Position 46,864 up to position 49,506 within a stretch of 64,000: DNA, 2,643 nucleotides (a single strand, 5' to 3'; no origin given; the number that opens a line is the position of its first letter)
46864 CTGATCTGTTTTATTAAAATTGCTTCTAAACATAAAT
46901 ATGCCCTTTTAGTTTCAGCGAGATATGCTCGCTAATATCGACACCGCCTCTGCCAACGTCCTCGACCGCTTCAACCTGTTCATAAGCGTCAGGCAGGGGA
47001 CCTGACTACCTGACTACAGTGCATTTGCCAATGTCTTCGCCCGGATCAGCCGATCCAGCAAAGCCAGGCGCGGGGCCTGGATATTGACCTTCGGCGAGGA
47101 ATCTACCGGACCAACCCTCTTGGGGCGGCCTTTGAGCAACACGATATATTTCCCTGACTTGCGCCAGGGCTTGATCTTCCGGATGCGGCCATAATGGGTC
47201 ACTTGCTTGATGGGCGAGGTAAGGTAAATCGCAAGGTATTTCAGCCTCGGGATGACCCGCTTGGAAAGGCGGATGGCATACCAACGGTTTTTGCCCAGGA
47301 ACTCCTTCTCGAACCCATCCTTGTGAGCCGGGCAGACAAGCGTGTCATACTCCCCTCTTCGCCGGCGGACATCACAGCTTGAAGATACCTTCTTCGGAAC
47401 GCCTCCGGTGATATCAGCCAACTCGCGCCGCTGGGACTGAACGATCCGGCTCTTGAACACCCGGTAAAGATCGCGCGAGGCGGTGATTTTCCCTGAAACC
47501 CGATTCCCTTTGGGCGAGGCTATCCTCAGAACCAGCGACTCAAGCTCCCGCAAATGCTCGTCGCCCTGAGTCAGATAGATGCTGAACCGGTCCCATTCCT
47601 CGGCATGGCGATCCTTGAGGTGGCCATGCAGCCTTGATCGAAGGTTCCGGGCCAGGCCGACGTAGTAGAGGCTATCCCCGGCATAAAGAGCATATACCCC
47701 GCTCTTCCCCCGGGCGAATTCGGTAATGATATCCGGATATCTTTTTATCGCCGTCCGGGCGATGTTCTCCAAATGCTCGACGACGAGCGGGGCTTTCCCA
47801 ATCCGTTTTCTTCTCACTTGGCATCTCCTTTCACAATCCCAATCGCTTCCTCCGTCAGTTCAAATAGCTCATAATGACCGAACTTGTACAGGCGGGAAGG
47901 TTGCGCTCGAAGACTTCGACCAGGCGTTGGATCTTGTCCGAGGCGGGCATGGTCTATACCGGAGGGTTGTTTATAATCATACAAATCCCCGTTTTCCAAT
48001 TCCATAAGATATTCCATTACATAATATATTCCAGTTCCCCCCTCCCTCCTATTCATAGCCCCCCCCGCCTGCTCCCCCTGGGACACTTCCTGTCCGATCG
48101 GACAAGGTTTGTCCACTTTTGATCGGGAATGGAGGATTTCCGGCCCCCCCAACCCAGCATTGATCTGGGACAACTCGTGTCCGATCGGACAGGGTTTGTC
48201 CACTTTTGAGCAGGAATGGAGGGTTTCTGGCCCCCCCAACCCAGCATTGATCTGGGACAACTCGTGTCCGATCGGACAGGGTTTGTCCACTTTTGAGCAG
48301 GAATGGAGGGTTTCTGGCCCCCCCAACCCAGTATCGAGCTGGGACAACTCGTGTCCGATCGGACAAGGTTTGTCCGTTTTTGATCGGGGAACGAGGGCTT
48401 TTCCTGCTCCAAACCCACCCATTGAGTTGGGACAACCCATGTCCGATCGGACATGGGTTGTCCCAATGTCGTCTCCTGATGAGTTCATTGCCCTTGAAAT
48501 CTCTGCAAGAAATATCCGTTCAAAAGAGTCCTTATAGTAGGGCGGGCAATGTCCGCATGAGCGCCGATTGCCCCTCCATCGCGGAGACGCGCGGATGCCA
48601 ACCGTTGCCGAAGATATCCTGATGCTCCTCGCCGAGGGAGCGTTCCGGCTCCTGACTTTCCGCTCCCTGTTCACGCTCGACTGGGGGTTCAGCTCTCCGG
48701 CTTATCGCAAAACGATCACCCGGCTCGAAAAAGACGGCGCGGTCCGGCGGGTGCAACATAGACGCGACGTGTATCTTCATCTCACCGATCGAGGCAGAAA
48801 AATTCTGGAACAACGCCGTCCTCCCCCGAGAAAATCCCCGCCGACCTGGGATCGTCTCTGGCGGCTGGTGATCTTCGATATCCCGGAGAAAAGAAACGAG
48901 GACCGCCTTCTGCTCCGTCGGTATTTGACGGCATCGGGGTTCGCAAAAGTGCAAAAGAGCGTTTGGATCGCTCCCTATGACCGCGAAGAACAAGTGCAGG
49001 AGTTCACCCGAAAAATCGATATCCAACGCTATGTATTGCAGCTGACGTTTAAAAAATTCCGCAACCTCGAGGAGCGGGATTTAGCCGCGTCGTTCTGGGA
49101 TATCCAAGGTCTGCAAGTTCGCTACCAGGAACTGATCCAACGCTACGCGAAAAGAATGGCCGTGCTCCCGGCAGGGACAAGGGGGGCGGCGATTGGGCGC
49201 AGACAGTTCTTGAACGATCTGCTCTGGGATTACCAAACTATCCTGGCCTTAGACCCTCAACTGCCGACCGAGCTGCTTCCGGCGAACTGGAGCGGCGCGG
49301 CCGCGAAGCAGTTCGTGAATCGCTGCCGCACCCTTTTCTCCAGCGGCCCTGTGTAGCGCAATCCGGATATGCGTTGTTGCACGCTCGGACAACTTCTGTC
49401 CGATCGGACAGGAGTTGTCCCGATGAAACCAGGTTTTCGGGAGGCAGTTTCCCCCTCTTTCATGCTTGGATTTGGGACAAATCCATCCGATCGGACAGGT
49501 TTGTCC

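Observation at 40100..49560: Low-GC accessory island inserted between the Ehr-like operon and hypE, and splitting hypD from hypE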

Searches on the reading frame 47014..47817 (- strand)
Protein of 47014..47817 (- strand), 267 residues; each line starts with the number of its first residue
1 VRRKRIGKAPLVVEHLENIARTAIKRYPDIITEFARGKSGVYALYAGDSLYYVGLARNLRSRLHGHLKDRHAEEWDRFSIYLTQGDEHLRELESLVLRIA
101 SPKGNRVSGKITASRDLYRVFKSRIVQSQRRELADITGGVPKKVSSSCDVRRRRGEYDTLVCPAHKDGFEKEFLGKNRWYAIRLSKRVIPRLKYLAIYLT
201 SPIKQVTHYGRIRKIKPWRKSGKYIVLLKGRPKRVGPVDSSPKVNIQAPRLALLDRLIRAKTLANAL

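Call 4: search_protein_families(library=pfam, proteins=[window:47014-47817:-], max_evalue=0.01)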
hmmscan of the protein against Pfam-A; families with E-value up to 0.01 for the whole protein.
window:47014-47817:- (267 aa): 1 family
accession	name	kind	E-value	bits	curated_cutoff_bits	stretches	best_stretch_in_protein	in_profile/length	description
PF01541.30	GIY-YIG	-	0.0021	18.7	22.6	1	39-72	2-36/78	GIY-YIG catalytic domain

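Call 5: search_protein_families(library=padloc, proteins=[window:47014-47817:-], max_evalue=0.01)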
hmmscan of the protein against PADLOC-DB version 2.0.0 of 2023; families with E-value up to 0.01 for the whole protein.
window:47014-47817:- (267 aa): 2 families
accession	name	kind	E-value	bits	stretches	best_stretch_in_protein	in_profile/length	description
PDLC04925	PDC-S14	-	0.00054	17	1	37-90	61-121/301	-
PDLC04923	PDC-S14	-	0.0022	15.1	1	35-101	67-141/320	-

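Call 6: search_protein_families(library=ncbifam, proteins=[window:47014-47817:-], max_evalue=0.01)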
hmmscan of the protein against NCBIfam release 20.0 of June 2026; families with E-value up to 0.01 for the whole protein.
window:47014-47817:- (267 aa): 3 families
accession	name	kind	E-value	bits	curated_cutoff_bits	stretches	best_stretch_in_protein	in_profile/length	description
NF005906.0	PRK07883.1-4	equivalog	0.0014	17.1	495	1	4-72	189-250/563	DEDD exonuclease domain-containing protein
NF011261.0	PRK14667.1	equivalog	0.0026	16.3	818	1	35-77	13-55/567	excinuclease ABC subunit C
TIGR01453.1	grpIintron_endo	subfamily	0.0037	17.3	56.05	1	38-73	1-37/215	group I intron endonuclease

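Call 36: find_homologous_proteins(query=window:47014-47817:-, max_evalue=0.001)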
Query window:47014-47817:- (267 aa): 2407 proteins with E <= 0.001 among 3659 candidates; the best 120 are listed.
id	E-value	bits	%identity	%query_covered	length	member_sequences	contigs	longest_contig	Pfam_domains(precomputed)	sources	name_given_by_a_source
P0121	4.6e-172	589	100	100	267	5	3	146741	-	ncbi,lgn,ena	-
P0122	4.2e-158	543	91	100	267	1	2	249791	-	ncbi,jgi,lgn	jgi:hypothetical protein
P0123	6.8e-150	516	85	100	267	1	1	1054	-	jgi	jgi:hypothetical protein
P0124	1.2e-142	492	81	100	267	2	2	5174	-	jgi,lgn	-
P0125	2.4e-136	472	87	90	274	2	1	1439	-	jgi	-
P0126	7.4e-130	450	75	98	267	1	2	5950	-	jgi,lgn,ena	jgi:hypothetical protein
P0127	2.0e-129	449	74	100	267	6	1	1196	-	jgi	jgi:hypothetical protein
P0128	2.1e-127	442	73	100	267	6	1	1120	-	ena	-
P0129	2.4e-127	442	72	100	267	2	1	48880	-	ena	-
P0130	5.9e-127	441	72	100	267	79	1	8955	-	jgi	jgi:hypothetical protein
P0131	1.1e-126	440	72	97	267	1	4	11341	-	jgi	jgi:hypothetical protein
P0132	1.3e-126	440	73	100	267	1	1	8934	-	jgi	jgi:hypothetical protein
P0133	1.4e-126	440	72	100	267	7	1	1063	-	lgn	-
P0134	1.7e-126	439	72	100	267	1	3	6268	-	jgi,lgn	-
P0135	2.9e-126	439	71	100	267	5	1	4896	-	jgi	jgi:hypothetical protein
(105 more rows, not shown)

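Call 37: find_related_loci(query=window:47014-47817:-, collection=metagenome_contigs, flank=10000)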
Query window:47014-47817:- (267 aa) in metagenome_contigs; peptide patterns used: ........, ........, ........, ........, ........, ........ (x = any residue, [..] = any of these).
155 stretches matched a pattern; 33 encode a relative of the query (tblastn E <= 1e-3); 33 distinct loci.
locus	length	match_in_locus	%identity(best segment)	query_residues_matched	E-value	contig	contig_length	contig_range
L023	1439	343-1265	87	1-267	6e-153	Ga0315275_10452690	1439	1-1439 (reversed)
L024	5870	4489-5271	75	7-267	2e-136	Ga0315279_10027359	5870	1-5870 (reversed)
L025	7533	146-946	74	1-267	3e-135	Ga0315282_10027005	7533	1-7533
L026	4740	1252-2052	72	1-267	3e-135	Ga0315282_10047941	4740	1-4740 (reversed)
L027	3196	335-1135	72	1-267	2e-137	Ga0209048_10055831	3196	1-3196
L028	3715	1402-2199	73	1-267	3e-135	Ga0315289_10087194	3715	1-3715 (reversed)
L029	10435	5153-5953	72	1-267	8e-132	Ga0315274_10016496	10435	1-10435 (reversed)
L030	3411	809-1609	72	1-267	2e-135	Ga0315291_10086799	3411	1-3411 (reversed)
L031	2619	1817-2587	74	11-267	9e-138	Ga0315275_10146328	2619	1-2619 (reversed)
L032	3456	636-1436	72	1-267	1e-134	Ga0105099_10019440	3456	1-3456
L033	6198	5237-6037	70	1-267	7e-130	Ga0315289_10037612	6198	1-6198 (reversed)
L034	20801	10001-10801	70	1-267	9e-130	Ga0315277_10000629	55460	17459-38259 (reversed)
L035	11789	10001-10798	71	4-267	7e-129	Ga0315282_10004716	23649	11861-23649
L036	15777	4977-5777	70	1-267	7e-129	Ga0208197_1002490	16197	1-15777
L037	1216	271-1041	72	11-267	8e-140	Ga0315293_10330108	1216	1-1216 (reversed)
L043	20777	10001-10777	70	9-267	3e-125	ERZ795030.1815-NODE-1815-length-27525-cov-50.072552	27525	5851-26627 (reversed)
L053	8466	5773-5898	93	226-267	4e-19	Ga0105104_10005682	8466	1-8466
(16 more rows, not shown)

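Call 42: search_protein_families(library=pfam, proteins=[L043:6927-9980:+, L034:6954-10040:+, L043:11265-13301:+, L034:11064-11420:+, L034:11797-13479:-], max_evalue=0.001)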
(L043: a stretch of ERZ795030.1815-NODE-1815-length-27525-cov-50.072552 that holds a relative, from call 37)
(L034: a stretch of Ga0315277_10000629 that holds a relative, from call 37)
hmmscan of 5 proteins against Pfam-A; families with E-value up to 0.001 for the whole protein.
L043:6927-9980:+ (1017 aa): 5 families
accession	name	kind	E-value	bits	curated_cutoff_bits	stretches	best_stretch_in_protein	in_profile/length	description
PF07669.17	Eco57I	-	6.4e-47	160.3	25.3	1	471-658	2-171/171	Eco57I restriction-modification methylase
PF12950.13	TaqI_C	-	3e-17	63.4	26.5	1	778-941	2-118/118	TaqI-like C-terminal specificity domain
PF20473.4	MmeI_Mtase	-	4.3e-12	46.2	27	1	408-609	21-183/259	MmeI, DNA-methyltransferase domain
PF02384.22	N6_Mtase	-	2.6e-10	40.6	20.4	1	364-500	20-108/311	N-6 DNA Methylase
PF04313.20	HSDR_N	-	4.2e-05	23.9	25.1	0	32-137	3-191/198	Type I restriction enzyme R protein N terminus (HSDR_N)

L034:6954-10040:+ (1028 aa): 5 families
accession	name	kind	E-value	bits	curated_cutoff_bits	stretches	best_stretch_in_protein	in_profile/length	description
PF07669.17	Eco57I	-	6.8e-47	160.2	25.3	1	471-658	2-171/171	Eco57I restriction-modification methylase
PF12950.13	TaqI_C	-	2.5e-15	57.2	26.5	1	778-916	2-99/118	TaqI-like C-terminal specificity domain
PF20473.4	MmeI_Mtase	-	5.4e-11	42.6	27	1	408-625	21-200/259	MmeI, DNA-methyltransferase domain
PF02384.22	N6_Mtase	-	1.9e-10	41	20.4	1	364-500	20-108/311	N-6 DNA Methylase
PF04313.20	HSDR_N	-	6.9e-07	29.7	25.1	0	32-66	3-37/198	Type I restriction enzyme R protein N terminus (HSDR_N)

L043:11265-13301:+ (678 aa): 2 families
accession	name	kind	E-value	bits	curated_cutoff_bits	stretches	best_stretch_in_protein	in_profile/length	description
PF00593.30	TonB_dep_Rec_b-barrel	-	3.4e-40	139.6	27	1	245-651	11-435/436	TonB dependent receptor-like, beta-barrel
PF07715.20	Plug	-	2.8e-29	102.2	23.9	1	78-186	2-107/107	TonB-dependent Receptor Plug Domain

L034:11064-11420:+ (118 aa): 0 families

L034:11797-13479:- (560 aa): 2 families
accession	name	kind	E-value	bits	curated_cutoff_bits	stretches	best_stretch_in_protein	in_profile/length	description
PF00144.29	Beta-lactamase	-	1.2e-52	179.5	27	1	47-352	12-318/329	Beta-lactamase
PF11954.13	DUF3471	-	9e-15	55.4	29.3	1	378-456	2-89/103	Domain of unknown function (DUF3471)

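Call 45: find_encoding_contigs(protein=P0122, flank=10000, max_places=4)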
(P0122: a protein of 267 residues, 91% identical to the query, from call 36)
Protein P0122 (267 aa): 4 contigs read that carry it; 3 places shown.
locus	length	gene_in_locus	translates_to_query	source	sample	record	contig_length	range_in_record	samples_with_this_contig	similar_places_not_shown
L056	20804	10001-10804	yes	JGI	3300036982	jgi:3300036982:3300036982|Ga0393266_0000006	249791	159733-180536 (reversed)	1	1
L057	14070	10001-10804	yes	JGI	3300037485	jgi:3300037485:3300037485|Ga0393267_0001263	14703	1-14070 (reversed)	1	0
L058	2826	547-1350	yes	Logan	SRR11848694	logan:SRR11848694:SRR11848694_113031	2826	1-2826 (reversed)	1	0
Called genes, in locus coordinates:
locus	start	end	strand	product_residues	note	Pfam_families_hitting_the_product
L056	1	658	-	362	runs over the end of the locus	PF01656:CbiA, PF13500:AAA_26, PF07085:DRTGG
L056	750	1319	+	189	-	PF00293:NUDIX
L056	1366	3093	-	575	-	PF01268:FTHFS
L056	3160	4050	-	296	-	PF00763:THF_DHG_CYH, PF02882:THF_DHG_CYH_C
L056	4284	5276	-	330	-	PF03599:CdhD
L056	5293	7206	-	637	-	PF00111:Fer2, PF17650:RACo_linker, PF17651:Raco_middle, PF14574:RACo_C_ter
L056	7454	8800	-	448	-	PF04060:FeS, PF03599:CdhD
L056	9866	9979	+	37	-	-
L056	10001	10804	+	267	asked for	-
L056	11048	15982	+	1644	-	-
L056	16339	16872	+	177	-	PF10754:DUF2569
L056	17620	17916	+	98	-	-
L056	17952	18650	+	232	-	-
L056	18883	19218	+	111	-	PF01381:HTH_3 (weak), PF09722:Xre_MbcA_ParS_C (weak)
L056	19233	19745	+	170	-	PF08808:RES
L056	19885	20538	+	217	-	PF00857:Isochorismatase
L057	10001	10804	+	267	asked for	-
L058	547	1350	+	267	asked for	-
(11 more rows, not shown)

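Call 46: find_encoding_contigs(protein=P0121, flank=10000, max_places=6)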
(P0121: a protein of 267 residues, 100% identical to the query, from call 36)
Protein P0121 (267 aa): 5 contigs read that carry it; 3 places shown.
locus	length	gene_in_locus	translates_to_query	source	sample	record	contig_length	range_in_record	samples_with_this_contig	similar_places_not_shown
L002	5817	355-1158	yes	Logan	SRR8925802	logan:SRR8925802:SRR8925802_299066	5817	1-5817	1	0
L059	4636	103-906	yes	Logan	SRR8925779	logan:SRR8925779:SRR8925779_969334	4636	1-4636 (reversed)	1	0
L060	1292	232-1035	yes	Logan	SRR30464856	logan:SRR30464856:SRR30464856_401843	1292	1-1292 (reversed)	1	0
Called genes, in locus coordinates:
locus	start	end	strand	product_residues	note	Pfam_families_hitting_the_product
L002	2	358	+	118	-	?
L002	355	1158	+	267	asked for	-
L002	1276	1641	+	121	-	-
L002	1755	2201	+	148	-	PF10137:CAP12-PCTIR_TIR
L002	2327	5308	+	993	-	PF02463:SMC_N (weak), PF13304:AAA_21 (weak)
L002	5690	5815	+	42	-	?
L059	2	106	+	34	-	?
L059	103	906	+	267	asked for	-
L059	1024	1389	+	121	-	-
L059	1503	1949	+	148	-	PF10137:CAP12-PCTIR_TIR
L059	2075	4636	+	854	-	?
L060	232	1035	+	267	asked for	-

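Call 62: search_solved_structures(query=window:47014-47817:-, max_evalue=1)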
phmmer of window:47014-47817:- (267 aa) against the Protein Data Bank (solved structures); distinct sequences matched with E-value up to 1: 2.
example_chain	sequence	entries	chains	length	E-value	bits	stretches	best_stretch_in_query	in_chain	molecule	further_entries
2lwf_A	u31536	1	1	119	0.042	16.8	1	35-69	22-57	Monothiol glutaredoxin-S16, chloroplastic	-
30yu_Y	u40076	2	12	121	0.45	13.4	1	148-184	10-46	stopper protein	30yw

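Call 70: search_protein_families(library=padloc, proteins=[L053:3414-4247:+, L053:4260-4931:+, L053:4928-5647:+, L053:5996-7414:+, L053:7582-8409:+, L056:11048-15982:+], max_evalue=0.001)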
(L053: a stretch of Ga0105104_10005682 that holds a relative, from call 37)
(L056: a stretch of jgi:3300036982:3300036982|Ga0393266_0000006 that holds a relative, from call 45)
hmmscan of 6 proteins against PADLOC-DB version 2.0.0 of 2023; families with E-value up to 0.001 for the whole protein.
L053:3414-4247:+ (277 aa): 0 families

L053:4260-4931:+ (223 aa): 0 families

L053:4928-5647:+ (239 aa): 0 families

L053:5996-7414:+ (472 aa): 0 families

L053:7582-8409:+ (275 aa): 0 families

L056:11048-15982:+ (1644 aa): 0 families

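Call 71: search_protein_families(library=pfam, proteins=[L053:3414-4247:+, L053:4260-4931:+, L053:4928-5647:+, L053:5996-7414:+, L053:7582-8409:+, L056:11048-15982:+], max_evalue=0.001)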
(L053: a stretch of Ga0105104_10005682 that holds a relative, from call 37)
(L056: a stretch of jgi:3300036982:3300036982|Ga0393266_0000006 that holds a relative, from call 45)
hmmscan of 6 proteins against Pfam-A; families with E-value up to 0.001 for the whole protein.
L053:3414-4247:+ (277 aa): 0 families

L053:4260-4931:+ (223 aa): 0 families

L053:4928-5647:+ (239 aa): 0 families

L053:5996-7414:+ (472 aa): 0 families

L053:7582-8409:+ (275 aa): 1 family
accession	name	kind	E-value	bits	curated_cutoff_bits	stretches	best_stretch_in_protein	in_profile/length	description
PF18735.6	HEPN_RiboL-PSP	-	1.4e-07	32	28.4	1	73-249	4-189/191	RiboL-PSP-HEPN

L056:11048-15982:+ (1644 aa): 2 families
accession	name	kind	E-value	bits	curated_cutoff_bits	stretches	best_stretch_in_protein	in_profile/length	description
PF13229.12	Beta_helix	-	3.7e-38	131.1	25.9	4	578-696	38-153/158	Right handed beta helix region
PF02415.23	Chlam_PMP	-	2.2e-14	52.5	20.6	0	1186-1200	4-18/19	Chlamydia polymorphic membrane protein (Chlamydia_PMP) repeat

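Call 81: find_related_loci(query=A4, collection=viral_contigs, flank=8000)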
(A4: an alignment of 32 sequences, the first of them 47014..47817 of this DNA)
Query A4 (267 aa) in viral_contigs; peptide patterns used: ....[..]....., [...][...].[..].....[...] (x = any residue, [..] = any of these).
37 stretches matched a pattern; 2 encode a relative of the query (tblastn E <= 1e-3); 2 distinct loci.
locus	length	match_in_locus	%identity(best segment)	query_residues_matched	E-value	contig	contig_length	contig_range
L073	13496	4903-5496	43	9-202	3e-43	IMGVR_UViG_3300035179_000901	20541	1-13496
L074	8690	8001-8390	50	1-133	8e-37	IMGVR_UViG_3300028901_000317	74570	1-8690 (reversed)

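Call 82: predict_structure(alignment_id=A4)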
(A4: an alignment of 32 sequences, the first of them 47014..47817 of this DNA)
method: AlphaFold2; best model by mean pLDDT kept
length: 267 residues; sequences in the alignment: 32
mean_pLDDT: 80.5   pTM: 0.49
mean pLDDT of the five models: 80.5, 80.4, 77.5, 76.9, 74.5
residues with pLDDT >= 90: 73; 70-90: 138; 50-70: 43; < 50: 13
segments of 3 or more residues with pLDDT < 50: 1-7, 105-109
pLDDT, mean of each block of 10 residues (from residue 1): 47 83 82 77 84 82 74 84 73 67 49 76 80 62 66 80 94 96 90 95 92 95 95 90 88 88 87
secondary structure, 60 per line:
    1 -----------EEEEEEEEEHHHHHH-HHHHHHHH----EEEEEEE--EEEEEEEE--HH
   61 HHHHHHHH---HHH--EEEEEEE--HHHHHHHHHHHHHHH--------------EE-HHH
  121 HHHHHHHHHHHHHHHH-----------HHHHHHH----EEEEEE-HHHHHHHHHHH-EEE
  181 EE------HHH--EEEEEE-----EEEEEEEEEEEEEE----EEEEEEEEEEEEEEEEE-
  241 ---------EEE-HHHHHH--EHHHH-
elements in order: E12-20 H21-26 H28-35 E40-46 E49-56 H59-68 E77-83 H86-100 H118-136 H148-154 E159-164 H166-176 E178-182 E194-199 E205-218 E223-239 E250-252 H254-259 H263-266

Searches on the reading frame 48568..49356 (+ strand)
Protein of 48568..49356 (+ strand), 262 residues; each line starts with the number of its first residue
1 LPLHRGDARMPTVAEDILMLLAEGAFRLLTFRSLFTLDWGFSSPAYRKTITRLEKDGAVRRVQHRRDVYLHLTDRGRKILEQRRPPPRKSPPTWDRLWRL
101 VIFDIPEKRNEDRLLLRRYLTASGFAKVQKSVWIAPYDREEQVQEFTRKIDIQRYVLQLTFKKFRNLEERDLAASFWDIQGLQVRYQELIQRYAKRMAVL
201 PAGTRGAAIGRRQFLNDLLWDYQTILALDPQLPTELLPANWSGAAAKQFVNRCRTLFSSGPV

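Call 4: search_protein_families(library=pfam, proteins=[window:48568-49356:+], max_evalue=0.01)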
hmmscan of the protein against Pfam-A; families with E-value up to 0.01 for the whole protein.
window:48568-49356:+ (262 aa): 4 families
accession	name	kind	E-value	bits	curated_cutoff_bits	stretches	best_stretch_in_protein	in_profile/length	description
PF20803.2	PaaX_M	-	2.7e-21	75.9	24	1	92-166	2-76/83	PaaX protein central Cas2-like domain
PF08223.16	PaaX_C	-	9.3e-11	42.4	22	1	177-256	1-80/91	PaaX-like protein C-terminal domain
PF09827.14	CRISPR_Cas2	-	0.00089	19.8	23.8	1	98-150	2-50/74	CRISPR associated protein Cas2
PF07848.18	PaaX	-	0.0027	18.3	24.8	1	38-76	32-70/70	PaaX-like protein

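Call 5: search_protein_families(library=padloc, proteins=[window:48568-49356:+], max_evalue=0.01)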
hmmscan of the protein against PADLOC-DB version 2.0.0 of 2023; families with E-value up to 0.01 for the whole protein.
window:48568-49356:+ (262 aa): 8 families
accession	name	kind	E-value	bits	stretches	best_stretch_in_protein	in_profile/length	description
PDLC02068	Cas2_II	-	3.1e-06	24.9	1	96-151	21-79/137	-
PDLC00935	Cas2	-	1.6e-05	23.2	1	99-146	3-51/96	CRISPR-associated endonuclease Cas2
PDLC01251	Cas2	-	2e-05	22.7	1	99-138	3-39/84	"CAS-I,CAS-II,CAS-III,CAS-IV,CAS-V,CAS-VI; acquisition_2"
PDLC01748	Cas2_IIIa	-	0.00096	17.7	1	100-150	4-50/88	-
PDLC01525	Cas2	-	0.001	17.7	1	100-137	4-39/90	"CAS-I,CAS-II,CAS-III,CAS-IV,CAS-V,CAS-VI; acquisition_2"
PDLC02072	Cas2_II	-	0.0018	16.4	1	97-142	6-54/72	-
PDLC01649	Cas2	-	0.002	16.4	1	98-149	2-49/70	"CAS-I,CAS-II,CAS-III,CAS-IV,CAS-V,CAS-VI; acquisition_2"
PDLC02073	Cas2_II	-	0.0086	14.6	0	100-134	9-46/49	-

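Call 6: search_protein_families(library=ncbifam, proteins=[window:48568-49356:+], max_evalue=0.01)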
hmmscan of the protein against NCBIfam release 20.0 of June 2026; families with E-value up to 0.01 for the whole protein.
window:48568-49356:+ (262 aa): 3 families
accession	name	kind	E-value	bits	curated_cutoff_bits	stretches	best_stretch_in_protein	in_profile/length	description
TIGR02277.1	PaaX_trns_reg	equivalog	3.7e-30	105.4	264.55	1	39-252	30-242/279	phenylacetic acid degradation operon negative regulatory protein PaaX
TIGR01573.1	cas2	equivalog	6e-05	23.2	24.5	1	99-146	3-51/96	CRISPR-associated endonuclease Cas2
NF045593.1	bilirub_TF_BilQ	equivalog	0.00016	21.4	125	1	36-83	55-101/135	bilirubin utilization transcriptional regulator BilQ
